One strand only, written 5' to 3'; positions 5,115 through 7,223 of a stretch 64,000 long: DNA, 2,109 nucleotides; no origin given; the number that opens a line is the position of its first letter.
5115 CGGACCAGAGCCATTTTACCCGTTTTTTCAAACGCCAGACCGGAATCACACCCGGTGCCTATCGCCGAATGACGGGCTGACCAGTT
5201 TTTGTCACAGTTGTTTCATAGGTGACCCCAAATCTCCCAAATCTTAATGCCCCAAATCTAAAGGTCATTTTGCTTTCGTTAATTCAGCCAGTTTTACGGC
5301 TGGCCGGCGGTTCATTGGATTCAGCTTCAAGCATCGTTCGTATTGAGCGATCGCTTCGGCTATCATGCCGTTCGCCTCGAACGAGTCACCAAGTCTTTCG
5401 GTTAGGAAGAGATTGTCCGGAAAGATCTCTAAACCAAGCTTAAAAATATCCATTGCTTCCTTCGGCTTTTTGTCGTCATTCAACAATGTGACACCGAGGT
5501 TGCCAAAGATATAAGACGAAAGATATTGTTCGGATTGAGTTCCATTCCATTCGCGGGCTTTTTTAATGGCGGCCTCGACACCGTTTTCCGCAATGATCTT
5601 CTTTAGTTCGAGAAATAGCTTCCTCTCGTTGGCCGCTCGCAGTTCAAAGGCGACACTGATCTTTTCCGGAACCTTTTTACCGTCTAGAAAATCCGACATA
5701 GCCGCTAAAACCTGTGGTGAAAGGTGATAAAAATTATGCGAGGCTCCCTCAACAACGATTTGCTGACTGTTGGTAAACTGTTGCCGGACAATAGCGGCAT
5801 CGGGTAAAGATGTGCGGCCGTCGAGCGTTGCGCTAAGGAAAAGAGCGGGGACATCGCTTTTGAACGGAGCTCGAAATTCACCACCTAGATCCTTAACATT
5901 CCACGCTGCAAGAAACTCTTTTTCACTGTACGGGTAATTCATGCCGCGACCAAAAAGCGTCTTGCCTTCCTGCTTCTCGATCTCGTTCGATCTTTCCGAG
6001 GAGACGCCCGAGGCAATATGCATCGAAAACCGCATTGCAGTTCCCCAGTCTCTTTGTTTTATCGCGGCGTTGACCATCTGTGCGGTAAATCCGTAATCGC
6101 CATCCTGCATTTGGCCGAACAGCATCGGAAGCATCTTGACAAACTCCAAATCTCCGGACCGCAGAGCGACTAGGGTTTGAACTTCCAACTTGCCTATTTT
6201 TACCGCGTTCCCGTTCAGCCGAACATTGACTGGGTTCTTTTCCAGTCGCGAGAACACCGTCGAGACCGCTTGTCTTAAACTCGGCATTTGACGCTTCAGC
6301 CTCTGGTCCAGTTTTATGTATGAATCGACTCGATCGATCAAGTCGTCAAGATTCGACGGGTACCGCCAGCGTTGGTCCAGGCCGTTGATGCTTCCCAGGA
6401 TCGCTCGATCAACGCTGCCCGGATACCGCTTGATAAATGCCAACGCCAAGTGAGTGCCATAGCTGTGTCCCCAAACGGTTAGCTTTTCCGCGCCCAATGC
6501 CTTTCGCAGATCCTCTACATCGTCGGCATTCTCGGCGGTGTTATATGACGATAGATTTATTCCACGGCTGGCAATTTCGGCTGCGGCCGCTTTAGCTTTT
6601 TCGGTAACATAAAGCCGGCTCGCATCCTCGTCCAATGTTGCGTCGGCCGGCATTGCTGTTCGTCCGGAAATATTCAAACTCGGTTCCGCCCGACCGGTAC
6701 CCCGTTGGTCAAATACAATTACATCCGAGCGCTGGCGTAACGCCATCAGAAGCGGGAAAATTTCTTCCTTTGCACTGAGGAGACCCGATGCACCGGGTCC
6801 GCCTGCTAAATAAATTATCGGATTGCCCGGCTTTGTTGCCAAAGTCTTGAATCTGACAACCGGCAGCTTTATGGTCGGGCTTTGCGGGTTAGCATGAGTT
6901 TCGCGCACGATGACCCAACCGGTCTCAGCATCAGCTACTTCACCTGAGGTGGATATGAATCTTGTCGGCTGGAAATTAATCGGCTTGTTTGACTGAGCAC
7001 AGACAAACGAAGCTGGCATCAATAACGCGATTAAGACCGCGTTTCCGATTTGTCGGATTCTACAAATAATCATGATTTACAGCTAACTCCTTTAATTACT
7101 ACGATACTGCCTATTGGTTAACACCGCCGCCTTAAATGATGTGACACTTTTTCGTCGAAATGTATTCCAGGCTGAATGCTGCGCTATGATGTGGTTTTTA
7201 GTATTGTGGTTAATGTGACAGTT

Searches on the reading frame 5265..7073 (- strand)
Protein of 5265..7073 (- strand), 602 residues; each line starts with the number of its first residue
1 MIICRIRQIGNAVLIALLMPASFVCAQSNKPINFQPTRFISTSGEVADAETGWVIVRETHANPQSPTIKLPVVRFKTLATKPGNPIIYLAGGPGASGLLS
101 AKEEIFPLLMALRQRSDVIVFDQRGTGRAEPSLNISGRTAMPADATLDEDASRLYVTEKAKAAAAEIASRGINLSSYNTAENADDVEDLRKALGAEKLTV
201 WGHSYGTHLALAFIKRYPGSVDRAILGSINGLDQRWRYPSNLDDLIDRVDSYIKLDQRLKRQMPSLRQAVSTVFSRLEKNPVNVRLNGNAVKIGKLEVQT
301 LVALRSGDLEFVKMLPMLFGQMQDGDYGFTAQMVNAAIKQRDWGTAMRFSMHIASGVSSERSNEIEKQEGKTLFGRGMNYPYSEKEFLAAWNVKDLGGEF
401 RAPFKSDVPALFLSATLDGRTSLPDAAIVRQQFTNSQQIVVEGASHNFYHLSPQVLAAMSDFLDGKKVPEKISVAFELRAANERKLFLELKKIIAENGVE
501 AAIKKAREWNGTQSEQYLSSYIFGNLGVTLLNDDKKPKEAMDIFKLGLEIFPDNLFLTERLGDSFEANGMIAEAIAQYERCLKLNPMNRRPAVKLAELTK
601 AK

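Call 68: search_protein_families(library=pfam, proteins=[window:5265-7073:-], max_evalue=0.00001)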
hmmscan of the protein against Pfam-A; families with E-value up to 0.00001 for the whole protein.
window:5265-7073:- (602 aa): 5 families
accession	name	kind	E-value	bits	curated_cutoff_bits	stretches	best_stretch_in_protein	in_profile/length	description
PF00561.26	Abhydrolase_1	-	5.9e-19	69.1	25.8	1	84-244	1-108/245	alpha/beta hydrolase fold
PF12697.13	Abhydrolase_6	-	1.1e-07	33.2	26.3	1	106-458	14-216/217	Alpha/beta hydrolase family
PF08386.16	Abhydrolase_4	-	5.6e-06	26.9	21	0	389-470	16-98/103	TAP-like protein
PF00515.34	TPR_1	-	7.7e-06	25.9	27.8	0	560-588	6-34/34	Tetratricopeptide repeat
PF13428.12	TPR_14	-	9.8e-06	26.2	23.5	0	560-597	6-43/44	Tetratricopeptide repeat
